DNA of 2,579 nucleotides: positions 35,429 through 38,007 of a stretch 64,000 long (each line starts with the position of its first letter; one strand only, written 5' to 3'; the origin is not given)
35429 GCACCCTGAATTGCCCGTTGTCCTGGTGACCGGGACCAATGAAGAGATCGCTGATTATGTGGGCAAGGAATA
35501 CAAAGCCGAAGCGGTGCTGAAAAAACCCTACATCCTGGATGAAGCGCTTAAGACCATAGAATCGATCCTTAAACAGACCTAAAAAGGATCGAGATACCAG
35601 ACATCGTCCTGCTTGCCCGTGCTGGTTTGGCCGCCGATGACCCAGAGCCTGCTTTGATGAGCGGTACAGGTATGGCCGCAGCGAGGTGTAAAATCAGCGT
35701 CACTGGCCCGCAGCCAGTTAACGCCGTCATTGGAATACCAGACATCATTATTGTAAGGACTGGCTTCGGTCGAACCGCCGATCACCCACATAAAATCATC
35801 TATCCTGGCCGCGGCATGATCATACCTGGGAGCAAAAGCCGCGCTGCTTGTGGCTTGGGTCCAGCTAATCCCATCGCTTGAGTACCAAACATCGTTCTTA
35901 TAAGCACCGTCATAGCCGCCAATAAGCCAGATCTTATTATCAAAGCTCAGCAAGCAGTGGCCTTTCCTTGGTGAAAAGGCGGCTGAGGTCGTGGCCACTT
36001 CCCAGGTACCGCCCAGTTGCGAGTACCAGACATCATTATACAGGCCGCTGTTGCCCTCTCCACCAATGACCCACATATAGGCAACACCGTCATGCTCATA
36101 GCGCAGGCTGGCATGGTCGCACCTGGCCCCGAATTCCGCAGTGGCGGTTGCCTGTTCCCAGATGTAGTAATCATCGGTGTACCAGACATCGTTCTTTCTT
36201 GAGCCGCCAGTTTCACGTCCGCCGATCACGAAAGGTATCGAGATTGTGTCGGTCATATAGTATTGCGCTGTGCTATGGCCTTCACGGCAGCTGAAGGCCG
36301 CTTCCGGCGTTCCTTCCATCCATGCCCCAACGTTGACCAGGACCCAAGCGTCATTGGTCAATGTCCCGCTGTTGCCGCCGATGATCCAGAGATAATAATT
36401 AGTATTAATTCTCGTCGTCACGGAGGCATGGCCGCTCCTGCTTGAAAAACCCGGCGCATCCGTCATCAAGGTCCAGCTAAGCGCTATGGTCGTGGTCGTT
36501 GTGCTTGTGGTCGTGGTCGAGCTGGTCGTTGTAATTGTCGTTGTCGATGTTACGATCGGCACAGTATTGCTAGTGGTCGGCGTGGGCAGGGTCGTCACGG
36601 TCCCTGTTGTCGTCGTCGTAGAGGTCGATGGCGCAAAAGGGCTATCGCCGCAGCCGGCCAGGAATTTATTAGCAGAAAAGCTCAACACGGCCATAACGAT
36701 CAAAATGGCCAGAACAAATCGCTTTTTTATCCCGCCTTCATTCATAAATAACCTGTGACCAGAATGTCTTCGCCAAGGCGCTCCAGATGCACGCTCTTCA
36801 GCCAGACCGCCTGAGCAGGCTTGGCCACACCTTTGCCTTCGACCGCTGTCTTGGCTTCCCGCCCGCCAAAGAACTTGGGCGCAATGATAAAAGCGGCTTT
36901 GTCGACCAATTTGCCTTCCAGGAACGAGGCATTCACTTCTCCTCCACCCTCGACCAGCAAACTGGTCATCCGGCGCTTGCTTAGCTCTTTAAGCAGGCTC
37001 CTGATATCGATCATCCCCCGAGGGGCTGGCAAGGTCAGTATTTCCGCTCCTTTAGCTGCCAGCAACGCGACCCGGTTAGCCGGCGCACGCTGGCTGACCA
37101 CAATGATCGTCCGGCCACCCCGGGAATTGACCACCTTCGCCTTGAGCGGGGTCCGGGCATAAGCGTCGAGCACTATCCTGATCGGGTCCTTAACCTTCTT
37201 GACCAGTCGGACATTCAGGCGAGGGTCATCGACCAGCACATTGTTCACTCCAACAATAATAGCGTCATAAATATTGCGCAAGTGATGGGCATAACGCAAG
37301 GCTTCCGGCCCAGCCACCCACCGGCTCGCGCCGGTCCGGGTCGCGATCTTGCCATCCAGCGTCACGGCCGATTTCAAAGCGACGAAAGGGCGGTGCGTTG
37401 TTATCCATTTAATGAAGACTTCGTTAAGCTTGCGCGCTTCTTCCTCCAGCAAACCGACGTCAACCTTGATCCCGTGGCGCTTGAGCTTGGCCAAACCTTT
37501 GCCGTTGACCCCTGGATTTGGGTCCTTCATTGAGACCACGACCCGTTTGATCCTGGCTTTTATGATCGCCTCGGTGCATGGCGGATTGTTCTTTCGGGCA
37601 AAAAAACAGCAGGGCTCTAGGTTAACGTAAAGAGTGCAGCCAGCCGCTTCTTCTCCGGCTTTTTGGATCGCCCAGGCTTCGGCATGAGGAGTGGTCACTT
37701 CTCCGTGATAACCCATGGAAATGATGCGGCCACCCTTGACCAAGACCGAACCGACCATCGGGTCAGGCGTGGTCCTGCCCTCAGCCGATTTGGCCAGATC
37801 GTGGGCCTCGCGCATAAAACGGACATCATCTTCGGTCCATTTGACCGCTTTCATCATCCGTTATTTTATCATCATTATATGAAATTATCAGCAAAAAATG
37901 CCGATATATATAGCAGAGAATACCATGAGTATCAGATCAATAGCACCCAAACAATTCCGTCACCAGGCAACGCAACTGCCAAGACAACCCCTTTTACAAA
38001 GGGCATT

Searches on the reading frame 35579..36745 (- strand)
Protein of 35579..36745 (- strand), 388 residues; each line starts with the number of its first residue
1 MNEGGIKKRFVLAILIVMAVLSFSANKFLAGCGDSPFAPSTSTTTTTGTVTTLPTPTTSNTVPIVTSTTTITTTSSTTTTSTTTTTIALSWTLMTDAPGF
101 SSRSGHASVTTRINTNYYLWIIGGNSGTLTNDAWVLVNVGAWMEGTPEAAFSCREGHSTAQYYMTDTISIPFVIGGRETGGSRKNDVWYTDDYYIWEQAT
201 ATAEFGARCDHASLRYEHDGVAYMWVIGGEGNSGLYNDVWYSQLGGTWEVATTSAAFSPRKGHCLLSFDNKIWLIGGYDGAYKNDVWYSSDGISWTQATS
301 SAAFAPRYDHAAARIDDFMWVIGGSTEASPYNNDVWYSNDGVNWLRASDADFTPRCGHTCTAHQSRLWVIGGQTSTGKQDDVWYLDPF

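Call 74: search_protein_families(library=pfam, proteins=[window:35579-36745:-], max_evalue=0.00001)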
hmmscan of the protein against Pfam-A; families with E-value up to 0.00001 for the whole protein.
window:35579-36745:- (388 aa): 7 families
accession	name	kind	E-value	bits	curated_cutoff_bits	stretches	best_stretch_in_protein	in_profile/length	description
PF24681.1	Kelch_KLHDC2_KLHL20_DRC7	-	2e-30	106.2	50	2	262-387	1-136/221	KLHDC2/KLHL20/DRC7 Kelch-repeats domain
PF01344.31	Kelch_1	-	3.1e-18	65.4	20.1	0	354-387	1-34/46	Kelch motif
PF13418.12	Kelch_4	-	3.3e-18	65.8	21.6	0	354-386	1-35/49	Galactose oxidase, central domain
PF24981.1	Beta-prop_ATRN-LZTR1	-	2.1e-16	60.5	50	1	224-336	1-126/289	Attractin/LZTR1 beta-propeller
PF13964.12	Kelch_6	-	3.9e-11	43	25.3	0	259-297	1-42/50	Kelch motif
PF13854.13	Kelch_HCF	-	3.9e-09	36.7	113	0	296-382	5-94/345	Host cell factor, Kelch-repeats domain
PF07646.21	Kelch_2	-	3.2e-06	27.3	21.3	0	354-387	1-36/48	Kelch motif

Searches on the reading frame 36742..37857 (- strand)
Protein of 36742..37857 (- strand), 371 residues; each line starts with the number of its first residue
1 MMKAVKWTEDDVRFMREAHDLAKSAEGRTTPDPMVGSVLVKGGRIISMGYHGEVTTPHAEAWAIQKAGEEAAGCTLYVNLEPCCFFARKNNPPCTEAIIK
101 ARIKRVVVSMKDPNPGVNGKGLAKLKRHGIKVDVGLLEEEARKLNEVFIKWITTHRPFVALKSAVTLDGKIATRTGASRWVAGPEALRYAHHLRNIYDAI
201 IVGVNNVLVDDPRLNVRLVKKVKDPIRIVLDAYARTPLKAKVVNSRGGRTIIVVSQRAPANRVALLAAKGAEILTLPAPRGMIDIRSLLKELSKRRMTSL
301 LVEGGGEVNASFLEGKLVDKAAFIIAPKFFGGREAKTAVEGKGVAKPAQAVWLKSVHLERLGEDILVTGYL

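Call 74: search_protein_families(library=pfam, proteins=[window:36742-37857:-], max_evalue=0.00001)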
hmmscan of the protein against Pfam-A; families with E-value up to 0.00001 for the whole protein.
window:36742-37857:- (371 aa): 3 families
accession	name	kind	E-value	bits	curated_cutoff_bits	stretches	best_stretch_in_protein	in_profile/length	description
PF01872.23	RibD_C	-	4.9e-50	170.5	24.1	1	157-367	1-197/197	RibD C-terminal domain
PF00383.29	dCMP_cyt_deam_1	-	3.3e-21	75.5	25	1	9-110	2-102/102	Cytidine and deoxycytidylate deaminase zinc-binding region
PF14437.12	MafB19-deam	-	1.3e-15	58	27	1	10-151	2-140/142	MafB19-like deaminase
